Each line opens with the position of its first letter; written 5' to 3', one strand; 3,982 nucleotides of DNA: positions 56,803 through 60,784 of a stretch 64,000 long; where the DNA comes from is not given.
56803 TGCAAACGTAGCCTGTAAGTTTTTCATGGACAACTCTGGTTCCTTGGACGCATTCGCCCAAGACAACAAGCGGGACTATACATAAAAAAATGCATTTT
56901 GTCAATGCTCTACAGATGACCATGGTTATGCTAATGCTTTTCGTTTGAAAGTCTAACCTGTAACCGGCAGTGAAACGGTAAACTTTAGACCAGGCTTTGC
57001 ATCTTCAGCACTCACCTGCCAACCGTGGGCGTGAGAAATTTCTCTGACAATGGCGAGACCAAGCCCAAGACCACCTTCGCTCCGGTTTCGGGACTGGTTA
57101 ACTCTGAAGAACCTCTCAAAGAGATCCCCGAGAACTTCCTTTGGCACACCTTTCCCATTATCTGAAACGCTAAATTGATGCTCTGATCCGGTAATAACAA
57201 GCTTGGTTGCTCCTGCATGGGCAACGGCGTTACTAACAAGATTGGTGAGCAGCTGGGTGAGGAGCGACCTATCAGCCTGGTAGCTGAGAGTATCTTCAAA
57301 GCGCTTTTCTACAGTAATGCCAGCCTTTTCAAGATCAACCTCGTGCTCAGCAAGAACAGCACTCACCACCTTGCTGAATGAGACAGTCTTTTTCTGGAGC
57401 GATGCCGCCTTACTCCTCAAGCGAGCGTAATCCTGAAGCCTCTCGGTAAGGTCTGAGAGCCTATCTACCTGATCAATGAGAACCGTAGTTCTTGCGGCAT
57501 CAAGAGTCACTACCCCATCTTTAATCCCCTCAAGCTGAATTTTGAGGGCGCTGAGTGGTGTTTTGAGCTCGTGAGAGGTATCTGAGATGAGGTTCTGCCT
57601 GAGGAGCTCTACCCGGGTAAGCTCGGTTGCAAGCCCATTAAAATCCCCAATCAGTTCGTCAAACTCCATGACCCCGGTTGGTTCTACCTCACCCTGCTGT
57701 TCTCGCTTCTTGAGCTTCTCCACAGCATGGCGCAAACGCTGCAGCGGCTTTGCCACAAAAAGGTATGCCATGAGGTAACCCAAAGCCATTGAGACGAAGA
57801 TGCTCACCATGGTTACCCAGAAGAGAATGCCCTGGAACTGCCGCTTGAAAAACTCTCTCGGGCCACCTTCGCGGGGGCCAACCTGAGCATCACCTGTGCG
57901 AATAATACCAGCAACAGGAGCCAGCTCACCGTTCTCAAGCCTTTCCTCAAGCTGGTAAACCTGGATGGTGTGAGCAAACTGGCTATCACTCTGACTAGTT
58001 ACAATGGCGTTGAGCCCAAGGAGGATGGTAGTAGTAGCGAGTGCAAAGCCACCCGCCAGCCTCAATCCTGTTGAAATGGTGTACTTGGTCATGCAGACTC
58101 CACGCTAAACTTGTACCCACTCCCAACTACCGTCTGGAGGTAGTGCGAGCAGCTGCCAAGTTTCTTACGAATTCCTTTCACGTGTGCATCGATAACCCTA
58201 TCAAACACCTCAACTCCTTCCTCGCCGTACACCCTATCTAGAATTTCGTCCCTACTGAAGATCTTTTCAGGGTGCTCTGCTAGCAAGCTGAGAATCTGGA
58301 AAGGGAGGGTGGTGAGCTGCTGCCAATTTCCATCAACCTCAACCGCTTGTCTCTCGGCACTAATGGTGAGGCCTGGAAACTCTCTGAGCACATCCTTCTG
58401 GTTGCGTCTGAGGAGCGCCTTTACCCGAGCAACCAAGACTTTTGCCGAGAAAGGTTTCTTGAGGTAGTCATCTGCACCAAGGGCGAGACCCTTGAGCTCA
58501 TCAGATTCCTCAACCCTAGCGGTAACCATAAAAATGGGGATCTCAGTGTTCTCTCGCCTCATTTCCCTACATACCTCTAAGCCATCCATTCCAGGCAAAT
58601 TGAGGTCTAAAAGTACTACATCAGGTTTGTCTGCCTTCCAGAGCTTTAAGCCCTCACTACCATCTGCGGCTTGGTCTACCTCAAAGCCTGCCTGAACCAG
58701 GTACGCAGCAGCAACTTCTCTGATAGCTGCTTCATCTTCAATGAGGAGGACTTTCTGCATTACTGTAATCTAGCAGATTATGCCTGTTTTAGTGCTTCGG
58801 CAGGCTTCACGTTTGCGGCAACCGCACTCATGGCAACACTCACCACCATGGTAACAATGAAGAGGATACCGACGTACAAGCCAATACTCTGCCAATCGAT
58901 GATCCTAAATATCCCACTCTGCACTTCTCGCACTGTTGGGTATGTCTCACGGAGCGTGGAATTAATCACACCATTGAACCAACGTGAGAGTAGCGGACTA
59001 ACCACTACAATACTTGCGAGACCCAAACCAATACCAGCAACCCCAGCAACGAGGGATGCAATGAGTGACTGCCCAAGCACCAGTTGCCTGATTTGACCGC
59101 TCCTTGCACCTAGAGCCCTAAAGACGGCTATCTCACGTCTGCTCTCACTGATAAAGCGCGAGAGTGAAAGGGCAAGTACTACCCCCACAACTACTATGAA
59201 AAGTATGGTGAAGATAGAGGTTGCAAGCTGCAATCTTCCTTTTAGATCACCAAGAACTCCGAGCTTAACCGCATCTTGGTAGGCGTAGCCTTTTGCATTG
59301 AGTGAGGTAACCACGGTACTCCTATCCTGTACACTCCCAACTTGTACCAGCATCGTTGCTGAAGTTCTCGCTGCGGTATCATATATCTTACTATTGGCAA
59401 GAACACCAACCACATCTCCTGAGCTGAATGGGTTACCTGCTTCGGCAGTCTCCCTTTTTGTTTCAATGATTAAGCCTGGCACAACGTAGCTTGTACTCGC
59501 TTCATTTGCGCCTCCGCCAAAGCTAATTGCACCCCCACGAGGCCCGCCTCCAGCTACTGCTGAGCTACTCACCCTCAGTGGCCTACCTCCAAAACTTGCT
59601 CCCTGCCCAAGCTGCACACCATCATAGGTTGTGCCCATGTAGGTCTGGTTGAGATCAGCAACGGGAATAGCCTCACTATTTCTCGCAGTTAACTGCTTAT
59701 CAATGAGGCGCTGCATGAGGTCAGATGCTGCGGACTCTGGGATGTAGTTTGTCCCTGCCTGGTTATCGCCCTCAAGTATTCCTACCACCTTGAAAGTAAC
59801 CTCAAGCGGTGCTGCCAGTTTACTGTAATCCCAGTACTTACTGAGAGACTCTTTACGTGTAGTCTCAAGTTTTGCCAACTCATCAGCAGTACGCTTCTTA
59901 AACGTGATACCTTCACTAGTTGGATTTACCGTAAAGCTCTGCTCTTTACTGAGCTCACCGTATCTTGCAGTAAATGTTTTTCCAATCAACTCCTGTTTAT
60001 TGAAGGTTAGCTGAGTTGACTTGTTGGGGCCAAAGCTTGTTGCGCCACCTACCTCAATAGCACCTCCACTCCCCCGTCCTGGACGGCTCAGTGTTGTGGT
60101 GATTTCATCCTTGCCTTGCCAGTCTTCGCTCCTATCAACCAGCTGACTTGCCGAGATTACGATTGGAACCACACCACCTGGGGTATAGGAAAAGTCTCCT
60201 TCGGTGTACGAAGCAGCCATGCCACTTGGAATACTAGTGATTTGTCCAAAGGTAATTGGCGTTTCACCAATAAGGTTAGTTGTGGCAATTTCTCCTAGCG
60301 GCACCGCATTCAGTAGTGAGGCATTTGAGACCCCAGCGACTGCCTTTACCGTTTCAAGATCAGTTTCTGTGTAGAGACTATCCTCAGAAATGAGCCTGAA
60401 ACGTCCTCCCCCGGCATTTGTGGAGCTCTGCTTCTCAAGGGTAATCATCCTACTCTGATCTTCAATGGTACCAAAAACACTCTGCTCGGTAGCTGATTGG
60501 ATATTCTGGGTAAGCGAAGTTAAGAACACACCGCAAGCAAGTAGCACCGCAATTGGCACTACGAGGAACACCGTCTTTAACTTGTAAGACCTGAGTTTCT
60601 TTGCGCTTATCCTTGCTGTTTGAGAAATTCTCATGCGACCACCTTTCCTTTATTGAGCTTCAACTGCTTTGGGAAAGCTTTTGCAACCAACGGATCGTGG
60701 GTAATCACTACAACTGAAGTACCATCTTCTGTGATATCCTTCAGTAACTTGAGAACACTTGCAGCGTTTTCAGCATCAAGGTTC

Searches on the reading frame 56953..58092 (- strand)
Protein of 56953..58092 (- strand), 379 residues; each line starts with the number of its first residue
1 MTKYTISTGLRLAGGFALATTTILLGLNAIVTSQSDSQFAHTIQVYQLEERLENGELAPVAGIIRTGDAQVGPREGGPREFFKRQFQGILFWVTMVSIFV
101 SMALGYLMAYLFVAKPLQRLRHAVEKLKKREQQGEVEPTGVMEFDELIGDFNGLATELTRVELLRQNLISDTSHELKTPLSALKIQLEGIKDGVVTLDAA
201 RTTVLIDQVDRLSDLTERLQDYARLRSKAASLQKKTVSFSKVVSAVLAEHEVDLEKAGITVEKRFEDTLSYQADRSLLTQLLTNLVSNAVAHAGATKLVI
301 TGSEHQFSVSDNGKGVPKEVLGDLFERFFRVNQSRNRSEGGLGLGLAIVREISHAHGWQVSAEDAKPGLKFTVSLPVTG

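Call 27: search_protein_families(library=pfam, max_evalue=0.0001, proteins=[window:56953-58092:-])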
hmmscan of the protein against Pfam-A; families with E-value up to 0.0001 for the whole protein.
window:56953-58092:- (379 aa): 2 families
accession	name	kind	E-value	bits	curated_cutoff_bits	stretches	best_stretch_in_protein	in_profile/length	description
PF02518.31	HATPase_c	-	3.3e-23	82.7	26.4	1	274-378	2-110/111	Histidine kinase-, DNA gyrase B-, and HSP90-like ATPase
PF00512.31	HisKA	-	4.9e-10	39.7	26.9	1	165-227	2-65/66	His Kinase A (phospho-acceptor) domain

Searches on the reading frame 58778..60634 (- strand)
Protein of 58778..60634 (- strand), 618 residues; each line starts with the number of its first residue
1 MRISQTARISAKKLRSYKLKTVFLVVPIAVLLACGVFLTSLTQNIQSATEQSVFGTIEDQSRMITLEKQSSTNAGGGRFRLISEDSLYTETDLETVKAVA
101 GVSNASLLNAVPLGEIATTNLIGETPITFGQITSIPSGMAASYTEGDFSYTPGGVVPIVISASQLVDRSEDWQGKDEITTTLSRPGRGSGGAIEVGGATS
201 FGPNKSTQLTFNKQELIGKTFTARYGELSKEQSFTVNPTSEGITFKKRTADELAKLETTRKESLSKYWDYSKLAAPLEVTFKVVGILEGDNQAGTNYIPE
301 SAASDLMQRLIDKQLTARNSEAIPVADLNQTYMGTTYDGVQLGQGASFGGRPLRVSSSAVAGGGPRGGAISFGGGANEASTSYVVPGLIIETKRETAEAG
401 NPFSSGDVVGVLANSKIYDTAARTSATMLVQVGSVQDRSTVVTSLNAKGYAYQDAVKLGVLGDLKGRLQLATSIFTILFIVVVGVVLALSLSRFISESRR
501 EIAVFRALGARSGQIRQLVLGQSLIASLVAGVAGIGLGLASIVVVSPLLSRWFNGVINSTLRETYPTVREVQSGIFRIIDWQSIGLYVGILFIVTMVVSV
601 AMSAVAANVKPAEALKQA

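Call 27: search_protein_families(library=pfam, max_evalue=0.0001, proteins=[window:58778-60634:-])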
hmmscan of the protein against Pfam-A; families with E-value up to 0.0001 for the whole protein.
window:58778-60634:- (618 aa): 1 family
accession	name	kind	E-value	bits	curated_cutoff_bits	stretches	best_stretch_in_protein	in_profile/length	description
PF02687.27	FtsX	-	7e-14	52.4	25.5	1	474-608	2-117/120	FtsX-like permease C-terminal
